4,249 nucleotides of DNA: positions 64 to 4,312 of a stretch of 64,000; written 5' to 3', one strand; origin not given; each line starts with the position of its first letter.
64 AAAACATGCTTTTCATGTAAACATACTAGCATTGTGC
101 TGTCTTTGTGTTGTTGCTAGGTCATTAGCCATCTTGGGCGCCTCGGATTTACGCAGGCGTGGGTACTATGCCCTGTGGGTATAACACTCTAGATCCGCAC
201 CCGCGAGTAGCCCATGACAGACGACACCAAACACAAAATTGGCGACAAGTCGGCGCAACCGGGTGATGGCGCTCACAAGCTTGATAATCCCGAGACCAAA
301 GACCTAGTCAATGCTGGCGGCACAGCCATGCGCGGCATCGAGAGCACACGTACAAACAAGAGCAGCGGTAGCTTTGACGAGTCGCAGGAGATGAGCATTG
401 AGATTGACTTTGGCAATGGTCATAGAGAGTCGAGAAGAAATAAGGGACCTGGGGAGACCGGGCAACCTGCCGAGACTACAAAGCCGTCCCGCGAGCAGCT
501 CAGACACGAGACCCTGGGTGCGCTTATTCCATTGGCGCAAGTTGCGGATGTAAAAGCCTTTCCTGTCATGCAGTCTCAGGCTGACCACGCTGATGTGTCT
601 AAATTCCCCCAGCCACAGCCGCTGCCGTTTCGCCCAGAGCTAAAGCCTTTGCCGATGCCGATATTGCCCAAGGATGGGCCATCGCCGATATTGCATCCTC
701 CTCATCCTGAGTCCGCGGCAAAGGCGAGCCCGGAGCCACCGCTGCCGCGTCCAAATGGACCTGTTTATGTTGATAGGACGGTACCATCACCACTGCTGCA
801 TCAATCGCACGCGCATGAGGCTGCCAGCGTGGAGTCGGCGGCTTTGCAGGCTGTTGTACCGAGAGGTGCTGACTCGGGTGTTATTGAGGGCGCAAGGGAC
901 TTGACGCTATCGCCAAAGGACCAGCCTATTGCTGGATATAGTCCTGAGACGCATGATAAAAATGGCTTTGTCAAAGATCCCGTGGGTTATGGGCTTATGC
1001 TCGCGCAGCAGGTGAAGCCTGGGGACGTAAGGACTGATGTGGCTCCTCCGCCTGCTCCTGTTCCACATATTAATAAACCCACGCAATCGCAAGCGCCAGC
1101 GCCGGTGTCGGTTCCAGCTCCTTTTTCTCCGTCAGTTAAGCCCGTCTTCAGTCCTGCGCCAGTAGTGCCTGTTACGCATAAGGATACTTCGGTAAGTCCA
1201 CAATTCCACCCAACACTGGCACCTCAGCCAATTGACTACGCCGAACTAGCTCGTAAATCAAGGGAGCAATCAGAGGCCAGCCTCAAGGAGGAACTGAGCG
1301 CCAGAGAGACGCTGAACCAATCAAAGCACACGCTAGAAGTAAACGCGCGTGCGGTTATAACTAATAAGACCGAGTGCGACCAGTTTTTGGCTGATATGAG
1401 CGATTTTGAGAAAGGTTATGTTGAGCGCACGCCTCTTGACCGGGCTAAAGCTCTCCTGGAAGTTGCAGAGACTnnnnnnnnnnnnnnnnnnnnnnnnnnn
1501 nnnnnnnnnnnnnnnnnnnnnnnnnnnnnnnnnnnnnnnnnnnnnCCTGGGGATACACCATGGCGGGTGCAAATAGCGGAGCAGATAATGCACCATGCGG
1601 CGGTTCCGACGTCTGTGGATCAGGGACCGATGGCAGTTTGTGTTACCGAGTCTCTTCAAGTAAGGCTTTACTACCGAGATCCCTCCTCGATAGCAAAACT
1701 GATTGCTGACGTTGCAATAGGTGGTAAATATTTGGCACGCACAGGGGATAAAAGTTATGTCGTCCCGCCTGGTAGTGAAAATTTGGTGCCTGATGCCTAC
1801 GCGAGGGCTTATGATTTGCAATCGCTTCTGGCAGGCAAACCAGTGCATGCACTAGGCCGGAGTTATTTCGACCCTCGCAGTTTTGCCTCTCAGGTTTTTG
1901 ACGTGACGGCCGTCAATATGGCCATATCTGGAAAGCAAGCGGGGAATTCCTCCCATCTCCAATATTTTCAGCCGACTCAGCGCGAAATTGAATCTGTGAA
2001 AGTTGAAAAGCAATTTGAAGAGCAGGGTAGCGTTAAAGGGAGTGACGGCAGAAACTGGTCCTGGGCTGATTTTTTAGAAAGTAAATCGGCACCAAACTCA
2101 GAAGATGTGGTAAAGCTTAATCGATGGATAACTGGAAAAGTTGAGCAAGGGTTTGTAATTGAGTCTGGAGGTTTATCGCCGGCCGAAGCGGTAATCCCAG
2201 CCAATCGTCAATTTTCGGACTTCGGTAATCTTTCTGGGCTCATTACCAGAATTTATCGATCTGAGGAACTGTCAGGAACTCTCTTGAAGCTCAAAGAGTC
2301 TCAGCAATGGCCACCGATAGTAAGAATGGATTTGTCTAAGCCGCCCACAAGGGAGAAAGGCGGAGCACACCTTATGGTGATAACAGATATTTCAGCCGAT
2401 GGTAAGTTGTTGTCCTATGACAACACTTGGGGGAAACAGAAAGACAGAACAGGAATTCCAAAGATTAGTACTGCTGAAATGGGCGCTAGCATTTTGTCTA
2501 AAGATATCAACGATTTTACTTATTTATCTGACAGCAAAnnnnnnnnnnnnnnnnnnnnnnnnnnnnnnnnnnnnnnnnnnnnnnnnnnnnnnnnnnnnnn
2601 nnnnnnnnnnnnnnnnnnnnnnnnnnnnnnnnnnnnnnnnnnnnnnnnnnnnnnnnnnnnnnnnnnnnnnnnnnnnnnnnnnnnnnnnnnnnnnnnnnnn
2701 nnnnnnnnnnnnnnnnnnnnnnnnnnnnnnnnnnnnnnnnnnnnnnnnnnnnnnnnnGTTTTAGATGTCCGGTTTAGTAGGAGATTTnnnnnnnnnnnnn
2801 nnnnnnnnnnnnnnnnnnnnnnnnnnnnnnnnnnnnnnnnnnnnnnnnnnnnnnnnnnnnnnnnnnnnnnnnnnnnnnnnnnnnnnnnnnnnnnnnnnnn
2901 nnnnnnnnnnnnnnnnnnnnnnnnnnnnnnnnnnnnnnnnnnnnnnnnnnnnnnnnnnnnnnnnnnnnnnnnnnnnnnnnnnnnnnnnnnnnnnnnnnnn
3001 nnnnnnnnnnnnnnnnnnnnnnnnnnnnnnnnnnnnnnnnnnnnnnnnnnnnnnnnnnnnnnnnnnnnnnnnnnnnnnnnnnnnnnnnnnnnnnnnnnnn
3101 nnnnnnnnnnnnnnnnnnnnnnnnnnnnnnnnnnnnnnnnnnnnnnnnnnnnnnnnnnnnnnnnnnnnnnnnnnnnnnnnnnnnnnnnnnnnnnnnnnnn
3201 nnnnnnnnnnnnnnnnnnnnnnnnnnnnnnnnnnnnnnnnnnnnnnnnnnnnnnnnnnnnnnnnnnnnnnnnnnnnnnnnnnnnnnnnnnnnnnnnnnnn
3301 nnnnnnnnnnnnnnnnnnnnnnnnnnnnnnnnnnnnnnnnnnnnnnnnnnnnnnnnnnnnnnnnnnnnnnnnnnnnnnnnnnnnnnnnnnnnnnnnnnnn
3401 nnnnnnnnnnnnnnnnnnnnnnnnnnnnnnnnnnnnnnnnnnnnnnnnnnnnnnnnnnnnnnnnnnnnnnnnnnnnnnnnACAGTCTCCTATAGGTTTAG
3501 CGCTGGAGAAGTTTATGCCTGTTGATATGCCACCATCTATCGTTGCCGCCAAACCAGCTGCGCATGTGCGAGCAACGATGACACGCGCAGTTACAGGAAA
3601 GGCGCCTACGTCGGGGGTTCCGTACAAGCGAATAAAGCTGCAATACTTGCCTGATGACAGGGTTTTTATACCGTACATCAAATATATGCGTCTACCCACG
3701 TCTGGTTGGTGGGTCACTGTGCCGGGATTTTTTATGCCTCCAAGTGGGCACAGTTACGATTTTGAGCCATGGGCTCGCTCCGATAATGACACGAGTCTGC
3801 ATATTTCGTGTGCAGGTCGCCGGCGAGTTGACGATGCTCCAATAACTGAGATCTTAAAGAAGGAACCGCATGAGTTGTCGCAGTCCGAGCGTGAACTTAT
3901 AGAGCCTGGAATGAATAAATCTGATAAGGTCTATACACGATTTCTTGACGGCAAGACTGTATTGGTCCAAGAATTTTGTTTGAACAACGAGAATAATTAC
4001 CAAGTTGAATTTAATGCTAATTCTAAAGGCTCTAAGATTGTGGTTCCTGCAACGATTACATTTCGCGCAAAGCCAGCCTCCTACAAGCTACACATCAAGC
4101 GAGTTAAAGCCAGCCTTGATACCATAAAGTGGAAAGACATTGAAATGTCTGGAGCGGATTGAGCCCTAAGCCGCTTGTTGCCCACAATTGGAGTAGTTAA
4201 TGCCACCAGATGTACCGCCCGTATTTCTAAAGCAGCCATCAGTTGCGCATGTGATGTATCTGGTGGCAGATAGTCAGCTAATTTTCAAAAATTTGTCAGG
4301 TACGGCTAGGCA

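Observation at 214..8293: Papain-fold protein with no signal peptide, followed by a co-transcribed array of uncharacterised paralogs: a candidate protease/toxin plus immunity (inhibitor) array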

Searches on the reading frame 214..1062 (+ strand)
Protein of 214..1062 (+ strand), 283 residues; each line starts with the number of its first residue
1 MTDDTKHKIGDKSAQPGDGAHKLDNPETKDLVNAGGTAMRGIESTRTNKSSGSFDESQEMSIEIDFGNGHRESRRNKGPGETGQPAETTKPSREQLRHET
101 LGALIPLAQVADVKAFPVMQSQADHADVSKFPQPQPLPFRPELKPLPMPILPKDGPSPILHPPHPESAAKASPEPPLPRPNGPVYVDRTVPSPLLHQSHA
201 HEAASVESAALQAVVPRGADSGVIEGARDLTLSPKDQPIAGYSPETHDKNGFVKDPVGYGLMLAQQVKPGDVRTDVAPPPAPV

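Call 85: find_related_loci(query=window:214-1062:+, collection=metagenome_contigs, flank=7000)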
Query window:214-1062:+ (283 aa) in metagenome_contigs; peptide patterns used: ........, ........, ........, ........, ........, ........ (x = any residue, [..] = any of these).
90 stretches matched a pattern; 2 encode a relative of the query (tblastn E <= 1e-3); 2 distinct loci.
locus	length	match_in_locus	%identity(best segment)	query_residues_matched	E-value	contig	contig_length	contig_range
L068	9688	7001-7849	96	1-283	0e+0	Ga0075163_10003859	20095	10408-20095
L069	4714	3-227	92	201-275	2e-36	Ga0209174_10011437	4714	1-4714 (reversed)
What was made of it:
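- Tried and rejected: The metagenome scan with the N-terminal region gave only two loci (call 85).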

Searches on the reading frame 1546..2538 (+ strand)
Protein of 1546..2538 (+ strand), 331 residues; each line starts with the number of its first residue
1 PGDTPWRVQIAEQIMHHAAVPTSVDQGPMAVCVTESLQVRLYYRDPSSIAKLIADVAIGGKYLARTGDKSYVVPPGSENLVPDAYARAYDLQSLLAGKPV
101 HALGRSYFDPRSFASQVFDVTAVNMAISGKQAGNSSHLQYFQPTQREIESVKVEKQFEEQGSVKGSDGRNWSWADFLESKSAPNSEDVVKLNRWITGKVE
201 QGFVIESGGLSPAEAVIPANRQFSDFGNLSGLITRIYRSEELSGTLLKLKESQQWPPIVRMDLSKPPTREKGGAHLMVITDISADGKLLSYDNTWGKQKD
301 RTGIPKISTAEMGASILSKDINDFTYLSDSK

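Call 53: search_solved_structures(query=A7, max_evalue=10, show_alignments=3)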
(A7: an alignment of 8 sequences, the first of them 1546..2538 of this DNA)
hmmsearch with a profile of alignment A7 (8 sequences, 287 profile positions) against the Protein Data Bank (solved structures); distinct sequences matched with E-value up to 10: 1.
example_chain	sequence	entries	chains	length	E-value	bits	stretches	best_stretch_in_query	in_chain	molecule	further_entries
2l69_A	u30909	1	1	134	1.4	11.2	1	173-226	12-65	Rossmann 2x3 fold protein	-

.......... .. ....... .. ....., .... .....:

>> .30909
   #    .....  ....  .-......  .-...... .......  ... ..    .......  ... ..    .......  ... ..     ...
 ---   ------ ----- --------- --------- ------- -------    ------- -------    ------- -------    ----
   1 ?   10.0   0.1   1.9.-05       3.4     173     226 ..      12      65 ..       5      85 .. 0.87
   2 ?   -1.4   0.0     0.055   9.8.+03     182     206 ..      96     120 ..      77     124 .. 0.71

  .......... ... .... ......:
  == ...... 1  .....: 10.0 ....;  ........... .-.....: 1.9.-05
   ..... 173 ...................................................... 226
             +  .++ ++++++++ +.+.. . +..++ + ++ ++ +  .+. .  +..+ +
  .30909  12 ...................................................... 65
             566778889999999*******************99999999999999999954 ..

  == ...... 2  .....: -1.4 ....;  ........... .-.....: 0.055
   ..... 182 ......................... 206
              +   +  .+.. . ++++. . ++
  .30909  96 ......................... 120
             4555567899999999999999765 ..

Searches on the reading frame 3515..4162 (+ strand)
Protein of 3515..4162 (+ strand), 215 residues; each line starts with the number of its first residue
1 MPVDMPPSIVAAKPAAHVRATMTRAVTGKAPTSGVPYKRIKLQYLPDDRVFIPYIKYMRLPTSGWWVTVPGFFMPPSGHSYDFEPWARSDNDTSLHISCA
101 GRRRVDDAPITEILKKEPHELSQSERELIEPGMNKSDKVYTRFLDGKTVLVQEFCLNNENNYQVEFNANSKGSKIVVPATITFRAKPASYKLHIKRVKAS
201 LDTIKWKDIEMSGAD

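Call 3: search_protein_families(library=pfam, proteins=[window:3515-4162:+], max_evalue=1)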
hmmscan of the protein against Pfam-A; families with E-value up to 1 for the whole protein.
window:3515-4162:+ (215 aa): 2 families
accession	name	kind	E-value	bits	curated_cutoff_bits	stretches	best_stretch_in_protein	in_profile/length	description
PF17766.7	fn3_6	-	0.12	13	26.4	1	158-203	31-78/99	Fibronectin type-III domain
PF13742.12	tRNA_anti_2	-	0.22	12.2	27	1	135-197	35-94/95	OB-fold nucleic acid binding domain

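Call 9: search_protein_families(library=ncbifam, proteins=[window:3515-4162:+], max_evalue=0.1)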
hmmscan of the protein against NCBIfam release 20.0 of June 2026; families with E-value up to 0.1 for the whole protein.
window:3515-4162:+ (215 aa): 0 families

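Call 62: search_protein_families(library=padloc, proteins=[window:3515-4162:+], max_evalue=0.01)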
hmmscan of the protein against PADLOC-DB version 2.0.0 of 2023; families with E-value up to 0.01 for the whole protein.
window:3515-4162:+ (215 aa): 0 families
